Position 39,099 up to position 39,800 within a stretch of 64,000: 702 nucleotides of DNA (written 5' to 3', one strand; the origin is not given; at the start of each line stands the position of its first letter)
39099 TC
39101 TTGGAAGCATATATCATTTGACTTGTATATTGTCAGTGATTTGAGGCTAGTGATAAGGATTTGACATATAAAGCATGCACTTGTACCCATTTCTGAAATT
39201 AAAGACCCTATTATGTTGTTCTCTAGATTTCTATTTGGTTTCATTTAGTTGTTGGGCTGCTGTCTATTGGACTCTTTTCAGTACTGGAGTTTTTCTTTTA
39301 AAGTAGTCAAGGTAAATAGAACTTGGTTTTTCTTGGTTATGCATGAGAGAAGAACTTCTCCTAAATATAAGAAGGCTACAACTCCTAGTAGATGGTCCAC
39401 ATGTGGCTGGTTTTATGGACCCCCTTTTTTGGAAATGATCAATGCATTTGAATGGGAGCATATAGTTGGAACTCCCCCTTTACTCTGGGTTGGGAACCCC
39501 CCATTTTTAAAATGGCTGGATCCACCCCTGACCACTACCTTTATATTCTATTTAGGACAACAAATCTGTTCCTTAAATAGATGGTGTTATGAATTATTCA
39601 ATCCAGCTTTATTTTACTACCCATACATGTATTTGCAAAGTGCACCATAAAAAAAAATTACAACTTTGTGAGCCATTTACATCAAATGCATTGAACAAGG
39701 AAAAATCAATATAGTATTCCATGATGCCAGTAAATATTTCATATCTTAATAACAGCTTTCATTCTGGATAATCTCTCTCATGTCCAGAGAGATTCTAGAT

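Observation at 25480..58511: Complete 5-exon SMOX/PAOX-family polyamine oxidase gene reconstructed across 33 kb on the minus strand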

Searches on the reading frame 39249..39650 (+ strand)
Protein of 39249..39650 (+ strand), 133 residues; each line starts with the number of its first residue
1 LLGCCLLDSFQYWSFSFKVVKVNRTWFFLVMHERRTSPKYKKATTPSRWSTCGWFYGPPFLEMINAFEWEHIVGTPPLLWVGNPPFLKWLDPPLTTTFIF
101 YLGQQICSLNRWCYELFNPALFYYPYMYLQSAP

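Call 28: search_protein_families(library=pfam, max_evalue=0.01, proteins=[window:39249-39650:+])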
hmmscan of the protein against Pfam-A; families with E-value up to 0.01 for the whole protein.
window:39249-39650:+ (133 aa): 0 families
